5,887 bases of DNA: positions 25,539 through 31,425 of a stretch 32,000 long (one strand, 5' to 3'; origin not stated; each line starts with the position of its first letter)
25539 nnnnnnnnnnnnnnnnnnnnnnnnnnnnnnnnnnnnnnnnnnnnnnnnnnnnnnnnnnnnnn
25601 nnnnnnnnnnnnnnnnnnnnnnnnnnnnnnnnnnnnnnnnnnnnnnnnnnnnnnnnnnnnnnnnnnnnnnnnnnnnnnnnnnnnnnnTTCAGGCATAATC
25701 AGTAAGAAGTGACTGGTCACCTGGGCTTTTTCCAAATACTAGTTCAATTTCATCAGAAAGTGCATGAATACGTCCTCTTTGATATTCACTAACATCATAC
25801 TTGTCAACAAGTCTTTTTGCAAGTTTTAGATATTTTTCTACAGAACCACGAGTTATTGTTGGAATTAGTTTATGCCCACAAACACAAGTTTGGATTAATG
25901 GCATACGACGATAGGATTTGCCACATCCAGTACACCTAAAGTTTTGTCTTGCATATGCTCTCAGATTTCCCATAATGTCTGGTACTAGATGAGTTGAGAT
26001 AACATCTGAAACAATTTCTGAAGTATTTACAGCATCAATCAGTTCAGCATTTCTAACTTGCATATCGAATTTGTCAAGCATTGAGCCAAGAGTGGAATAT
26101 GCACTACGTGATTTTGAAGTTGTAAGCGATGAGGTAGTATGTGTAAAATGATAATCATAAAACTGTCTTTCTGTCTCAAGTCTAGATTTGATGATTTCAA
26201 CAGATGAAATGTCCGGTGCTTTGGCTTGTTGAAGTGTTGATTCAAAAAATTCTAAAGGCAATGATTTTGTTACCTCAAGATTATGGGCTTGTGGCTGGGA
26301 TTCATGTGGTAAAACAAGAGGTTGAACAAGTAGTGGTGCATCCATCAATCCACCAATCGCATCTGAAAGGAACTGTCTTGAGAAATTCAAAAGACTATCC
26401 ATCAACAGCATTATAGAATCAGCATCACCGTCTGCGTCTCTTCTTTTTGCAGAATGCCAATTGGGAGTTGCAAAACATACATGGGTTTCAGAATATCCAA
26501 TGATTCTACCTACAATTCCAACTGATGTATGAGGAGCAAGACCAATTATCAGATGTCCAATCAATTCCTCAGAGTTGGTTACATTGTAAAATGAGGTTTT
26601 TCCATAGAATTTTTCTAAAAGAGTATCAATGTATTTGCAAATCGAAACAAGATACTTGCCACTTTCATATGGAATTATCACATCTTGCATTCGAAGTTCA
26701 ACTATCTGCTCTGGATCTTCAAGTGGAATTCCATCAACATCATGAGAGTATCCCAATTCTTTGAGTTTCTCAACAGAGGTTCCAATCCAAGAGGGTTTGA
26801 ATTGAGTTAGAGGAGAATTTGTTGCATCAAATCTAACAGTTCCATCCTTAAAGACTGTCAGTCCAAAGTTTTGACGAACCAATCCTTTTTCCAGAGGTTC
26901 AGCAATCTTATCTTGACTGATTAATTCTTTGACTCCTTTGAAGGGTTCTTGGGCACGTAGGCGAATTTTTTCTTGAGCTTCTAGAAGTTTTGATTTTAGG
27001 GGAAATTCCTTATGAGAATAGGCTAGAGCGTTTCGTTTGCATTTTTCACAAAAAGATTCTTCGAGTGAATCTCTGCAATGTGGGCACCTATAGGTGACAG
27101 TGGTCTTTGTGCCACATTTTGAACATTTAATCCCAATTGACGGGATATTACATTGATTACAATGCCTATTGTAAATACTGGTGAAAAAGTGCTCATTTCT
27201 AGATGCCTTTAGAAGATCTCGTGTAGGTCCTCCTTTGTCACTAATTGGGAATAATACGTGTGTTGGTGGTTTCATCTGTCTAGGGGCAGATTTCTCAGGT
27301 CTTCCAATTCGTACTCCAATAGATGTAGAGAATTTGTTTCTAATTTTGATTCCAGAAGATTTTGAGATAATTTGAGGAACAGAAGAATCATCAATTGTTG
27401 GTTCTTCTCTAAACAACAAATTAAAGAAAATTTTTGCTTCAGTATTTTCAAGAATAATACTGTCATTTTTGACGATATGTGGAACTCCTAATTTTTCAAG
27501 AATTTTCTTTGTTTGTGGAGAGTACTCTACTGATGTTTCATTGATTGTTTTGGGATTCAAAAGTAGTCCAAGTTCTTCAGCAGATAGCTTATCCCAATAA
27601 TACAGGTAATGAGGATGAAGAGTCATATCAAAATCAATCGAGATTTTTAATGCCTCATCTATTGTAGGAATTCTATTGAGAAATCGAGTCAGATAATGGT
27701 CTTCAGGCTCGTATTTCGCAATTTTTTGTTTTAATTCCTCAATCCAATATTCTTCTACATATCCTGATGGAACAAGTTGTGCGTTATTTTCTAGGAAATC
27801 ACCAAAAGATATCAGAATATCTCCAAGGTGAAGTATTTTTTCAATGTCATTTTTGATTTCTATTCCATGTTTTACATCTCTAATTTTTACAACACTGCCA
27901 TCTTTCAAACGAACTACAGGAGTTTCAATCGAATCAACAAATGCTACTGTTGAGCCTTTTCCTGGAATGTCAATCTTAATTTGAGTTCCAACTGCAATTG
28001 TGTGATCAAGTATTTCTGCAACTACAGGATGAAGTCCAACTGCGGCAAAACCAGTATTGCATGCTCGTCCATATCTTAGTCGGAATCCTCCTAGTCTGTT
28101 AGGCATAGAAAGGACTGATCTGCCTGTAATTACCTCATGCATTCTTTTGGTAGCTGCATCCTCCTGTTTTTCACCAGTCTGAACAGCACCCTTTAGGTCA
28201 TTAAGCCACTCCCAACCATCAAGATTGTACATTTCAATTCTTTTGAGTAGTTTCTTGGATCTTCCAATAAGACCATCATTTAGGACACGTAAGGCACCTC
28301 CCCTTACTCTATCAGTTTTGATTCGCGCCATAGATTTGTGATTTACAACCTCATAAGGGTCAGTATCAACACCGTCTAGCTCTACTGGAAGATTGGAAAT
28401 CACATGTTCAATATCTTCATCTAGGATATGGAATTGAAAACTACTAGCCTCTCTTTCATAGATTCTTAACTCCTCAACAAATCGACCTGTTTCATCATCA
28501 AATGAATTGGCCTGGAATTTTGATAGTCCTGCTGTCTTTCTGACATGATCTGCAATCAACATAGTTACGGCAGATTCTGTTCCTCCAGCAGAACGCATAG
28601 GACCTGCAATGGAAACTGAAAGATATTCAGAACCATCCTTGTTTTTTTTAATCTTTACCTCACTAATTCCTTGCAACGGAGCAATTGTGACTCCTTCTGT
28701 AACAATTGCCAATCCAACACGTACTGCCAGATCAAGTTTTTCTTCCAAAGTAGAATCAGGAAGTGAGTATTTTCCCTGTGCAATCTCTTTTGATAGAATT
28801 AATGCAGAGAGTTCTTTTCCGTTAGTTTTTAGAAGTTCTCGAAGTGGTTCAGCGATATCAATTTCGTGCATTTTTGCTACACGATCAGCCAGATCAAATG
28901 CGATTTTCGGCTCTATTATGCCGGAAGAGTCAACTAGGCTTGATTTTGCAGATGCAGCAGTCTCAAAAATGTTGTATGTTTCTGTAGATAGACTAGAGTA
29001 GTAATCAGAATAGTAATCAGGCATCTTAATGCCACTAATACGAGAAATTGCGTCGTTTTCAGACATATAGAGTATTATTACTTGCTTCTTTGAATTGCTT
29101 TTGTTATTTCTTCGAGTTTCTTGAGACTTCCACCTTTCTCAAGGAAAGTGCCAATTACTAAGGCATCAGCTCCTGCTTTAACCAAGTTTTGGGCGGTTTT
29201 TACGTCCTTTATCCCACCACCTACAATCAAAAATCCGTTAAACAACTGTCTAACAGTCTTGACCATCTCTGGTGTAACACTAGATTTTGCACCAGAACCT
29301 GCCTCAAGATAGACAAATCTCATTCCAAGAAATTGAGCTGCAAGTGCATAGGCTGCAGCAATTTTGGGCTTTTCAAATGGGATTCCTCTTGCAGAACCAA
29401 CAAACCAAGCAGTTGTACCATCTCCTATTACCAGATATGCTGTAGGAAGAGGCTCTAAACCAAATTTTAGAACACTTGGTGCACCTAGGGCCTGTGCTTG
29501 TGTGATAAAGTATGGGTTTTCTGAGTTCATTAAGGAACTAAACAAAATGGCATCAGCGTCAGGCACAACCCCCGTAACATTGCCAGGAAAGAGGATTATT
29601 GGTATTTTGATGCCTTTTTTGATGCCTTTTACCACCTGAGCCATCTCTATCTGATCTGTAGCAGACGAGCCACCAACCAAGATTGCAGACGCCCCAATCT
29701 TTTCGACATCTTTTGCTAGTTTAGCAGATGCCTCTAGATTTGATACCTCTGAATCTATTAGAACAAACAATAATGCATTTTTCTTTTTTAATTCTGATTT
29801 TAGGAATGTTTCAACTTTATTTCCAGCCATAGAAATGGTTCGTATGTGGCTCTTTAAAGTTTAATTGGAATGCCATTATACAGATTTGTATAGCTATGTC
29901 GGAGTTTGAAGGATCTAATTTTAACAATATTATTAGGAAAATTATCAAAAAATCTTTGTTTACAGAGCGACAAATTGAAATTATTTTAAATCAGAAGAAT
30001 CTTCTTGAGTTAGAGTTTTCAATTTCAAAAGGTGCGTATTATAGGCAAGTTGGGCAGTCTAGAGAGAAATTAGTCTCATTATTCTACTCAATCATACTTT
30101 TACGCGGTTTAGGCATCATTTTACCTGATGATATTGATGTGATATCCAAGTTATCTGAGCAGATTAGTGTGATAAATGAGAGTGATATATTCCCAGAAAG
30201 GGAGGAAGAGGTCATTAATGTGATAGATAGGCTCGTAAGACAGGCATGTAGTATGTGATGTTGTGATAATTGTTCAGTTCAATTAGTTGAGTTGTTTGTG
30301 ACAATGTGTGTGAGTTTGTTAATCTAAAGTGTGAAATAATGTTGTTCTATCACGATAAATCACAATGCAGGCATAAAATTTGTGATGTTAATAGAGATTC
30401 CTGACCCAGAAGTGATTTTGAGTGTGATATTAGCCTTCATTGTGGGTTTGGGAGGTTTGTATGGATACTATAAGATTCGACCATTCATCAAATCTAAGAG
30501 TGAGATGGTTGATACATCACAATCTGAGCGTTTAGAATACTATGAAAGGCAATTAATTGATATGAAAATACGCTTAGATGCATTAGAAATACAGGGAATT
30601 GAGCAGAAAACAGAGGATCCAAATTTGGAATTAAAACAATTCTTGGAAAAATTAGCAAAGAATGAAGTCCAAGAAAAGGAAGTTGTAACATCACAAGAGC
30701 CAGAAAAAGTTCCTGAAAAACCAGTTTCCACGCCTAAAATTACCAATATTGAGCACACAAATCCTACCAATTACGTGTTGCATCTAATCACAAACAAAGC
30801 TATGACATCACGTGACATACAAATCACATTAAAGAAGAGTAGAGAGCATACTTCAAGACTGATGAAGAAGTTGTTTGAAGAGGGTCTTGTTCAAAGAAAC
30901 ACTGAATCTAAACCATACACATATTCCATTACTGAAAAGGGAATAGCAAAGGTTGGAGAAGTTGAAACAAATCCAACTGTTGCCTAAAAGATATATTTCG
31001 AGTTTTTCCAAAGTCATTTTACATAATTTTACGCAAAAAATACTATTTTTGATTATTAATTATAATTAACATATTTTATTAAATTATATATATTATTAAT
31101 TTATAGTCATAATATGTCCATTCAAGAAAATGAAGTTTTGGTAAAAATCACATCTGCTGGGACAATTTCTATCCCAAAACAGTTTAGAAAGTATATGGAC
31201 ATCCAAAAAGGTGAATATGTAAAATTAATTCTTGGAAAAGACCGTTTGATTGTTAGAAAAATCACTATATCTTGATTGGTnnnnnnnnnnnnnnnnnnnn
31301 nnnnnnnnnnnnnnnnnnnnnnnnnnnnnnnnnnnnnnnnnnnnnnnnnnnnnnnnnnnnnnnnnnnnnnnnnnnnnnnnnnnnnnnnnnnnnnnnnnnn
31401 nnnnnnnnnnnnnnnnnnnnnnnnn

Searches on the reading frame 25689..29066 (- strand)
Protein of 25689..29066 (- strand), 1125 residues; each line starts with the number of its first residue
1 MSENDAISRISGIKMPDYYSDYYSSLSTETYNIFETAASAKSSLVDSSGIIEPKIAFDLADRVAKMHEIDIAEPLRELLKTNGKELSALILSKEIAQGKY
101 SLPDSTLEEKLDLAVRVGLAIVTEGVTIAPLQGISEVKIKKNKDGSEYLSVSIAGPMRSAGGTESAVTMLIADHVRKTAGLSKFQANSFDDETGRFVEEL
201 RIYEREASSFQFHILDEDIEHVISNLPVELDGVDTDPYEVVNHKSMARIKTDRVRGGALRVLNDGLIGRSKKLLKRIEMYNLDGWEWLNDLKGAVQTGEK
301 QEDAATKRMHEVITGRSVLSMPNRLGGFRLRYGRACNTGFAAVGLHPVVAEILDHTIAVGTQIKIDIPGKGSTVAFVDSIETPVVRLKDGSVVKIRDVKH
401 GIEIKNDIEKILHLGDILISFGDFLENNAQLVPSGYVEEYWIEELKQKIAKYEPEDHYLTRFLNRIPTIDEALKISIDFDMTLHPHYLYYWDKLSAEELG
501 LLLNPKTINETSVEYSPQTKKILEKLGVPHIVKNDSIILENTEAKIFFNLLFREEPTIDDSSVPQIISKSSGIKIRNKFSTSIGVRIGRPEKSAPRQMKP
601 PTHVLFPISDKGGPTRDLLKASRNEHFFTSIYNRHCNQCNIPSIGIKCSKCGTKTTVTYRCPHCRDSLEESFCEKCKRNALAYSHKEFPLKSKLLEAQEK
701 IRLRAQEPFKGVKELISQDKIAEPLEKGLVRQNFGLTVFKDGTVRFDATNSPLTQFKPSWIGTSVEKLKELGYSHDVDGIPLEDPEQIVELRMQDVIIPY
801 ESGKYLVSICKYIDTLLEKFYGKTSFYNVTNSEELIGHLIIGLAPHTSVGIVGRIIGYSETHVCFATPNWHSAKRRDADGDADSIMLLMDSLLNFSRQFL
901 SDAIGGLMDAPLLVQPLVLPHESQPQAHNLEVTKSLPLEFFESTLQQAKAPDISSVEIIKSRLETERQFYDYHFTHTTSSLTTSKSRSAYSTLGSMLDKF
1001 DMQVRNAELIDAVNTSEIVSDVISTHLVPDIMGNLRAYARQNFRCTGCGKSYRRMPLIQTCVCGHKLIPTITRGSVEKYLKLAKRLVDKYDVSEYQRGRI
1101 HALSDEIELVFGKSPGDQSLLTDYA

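Call 6: search_protein_families(library=pfam, proteins=[window:25689-29066:-])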
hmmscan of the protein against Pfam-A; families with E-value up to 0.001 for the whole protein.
window:25689-29066:- (1125 aa): 3 families
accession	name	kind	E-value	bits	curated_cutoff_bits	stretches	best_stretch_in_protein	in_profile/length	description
PF24846.1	PolC_DP2_cat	-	3e-138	460.3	24.3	1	704-999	3-299/299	DNA polymerase II large subunit DP2, catalytic domain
PF24844.1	PolC_DP2_central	-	6.7e-123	410.7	24.3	1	303-668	9-370/372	DNA polymerase II large subunit DP2, central domain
PF03833.19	PolC_DP2_N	-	3.3e-101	338.4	24.3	1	21-292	1-269/271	DNA polymerase II large subunit DP2, N-terminal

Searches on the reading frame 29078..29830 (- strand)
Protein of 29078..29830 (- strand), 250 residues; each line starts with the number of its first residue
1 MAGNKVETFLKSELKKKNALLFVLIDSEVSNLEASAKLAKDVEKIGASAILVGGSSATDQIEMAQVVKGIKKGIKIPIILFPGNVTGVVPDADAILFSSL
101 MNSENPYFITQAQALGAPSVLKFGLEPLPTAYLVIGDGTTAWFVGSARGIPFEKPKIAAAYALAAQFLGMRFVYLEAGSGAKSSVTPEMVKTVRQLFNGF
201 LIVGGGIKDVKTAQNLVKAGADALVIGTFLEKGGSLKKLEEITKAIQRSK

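Call 6: search_protein_families(library=pfam, proteins=[window:29078-29830:-])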
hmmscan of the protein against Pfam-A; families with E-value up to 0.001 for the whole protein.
window:29078-29830:- (250 aa): 4 families
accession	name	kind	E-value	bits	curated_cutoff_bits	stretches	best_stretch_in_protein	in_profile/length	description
PF01884.23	PcrB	-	6.4e-53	180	23.9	1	23-244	10-224/226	PcrB family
PF00977.27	His_biosynth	-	1.2e-07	31.9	23.6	1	170-230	46-105/228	Histidine biosynthesis protein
PF00478.31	IMPDH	-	2.1e-07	30.7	25.6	1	9-227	22-173/345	IMP dehydrogenase / GMP reductase domain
PF02310.24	B12-binding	-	0.0004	20.6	32.1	0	166-228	48-112/121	B12 binding domain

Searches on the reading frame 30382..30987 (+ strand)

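Call 6: search_protein_families(library=pfam, proteins=[window:30382-30987:+])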
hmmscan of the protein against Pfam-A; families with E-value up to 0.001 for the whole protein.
window:30382-30987:+ (201 aa): 3 families
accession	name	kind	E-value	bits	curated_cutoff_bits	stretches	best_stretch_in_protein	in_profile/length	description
PF13463.12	HTH_27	-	5.3e-07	30.3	22.2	1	128-187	4-68/68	Winged helix DNA-binding domain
PF01978.25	TrmB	-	0.00031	21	25.6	1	134-184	16-65/68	Sugar-specific transcriptional regulator TrmB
PF08100.18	Dimerisation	-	0.0006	20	25.6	0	135-185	33-85/93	O-methyltransferase dimerisation domain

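Call 11: search_protein_families(library=ncbifam, proteins=[window:30382-30987:+])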
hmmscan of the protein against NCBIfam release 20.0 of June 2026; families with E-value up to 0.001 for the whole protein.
window:30382-30987:+ (201 aa): 4 families
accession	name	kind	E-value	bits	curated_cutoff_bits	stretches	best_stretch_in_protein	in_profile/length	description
NF040939.2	trans_reg_lrs14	equivalog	5.4e-05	23.2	90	1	132-177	27-73/103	Lrs14 family HTH-type transcriptional regulator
NF033788.1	HTH_metalloreg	subfamily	0.00013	21.7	55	1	132-190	16-75/77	metalloregulator ArsR/SmtB family transcription factor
NF053606.1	Sta1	subfamily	0.00027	21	80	1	132-177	26-71/100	Sta1 family transcriptional regulator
NF045593.1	bilirub_TF_BilQ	equivalog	0.00074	19.2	125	0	131-191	35-98/135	bilirubin utilization transcriptional regulator BilQ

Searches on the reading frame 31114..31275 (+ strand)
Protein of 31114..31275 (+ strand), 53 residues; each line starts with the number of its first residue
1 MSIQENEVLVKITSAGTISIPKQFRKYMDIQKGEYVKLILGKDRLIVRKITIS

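Call 49: search_protein_families(library=pfam, proteins=[window:31114-31275:+], max_evalue=5)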
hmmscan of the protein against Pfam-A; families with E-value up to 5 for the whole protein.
window:31114-31275:+ (53 aa): 4 families
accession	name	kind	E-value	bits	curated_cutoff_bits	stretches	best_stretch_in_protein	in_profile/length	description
PF04014.23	MazE_antitoxin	-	2.2e-08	34.4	24.7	1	10-50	2-43/48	Antidote-toxin recognition MazE, bacterial antitoxin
PF18267.7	Rubredoxin_C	-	0.0032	17.8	25.9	1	10-46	10-48/70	Rubredoxin NAD+ reductase C-terminal domain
PF01176.25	eIF-1a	-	0.032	14.3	30.2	1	18-38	29-49/64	Translation initiation factor 1A / IF-1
PF23287.1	KOW7_SPT5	-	0.05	13.9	27.1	1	31-44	4-17/52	Transcription elongation factor SPT5, seventh KOW domain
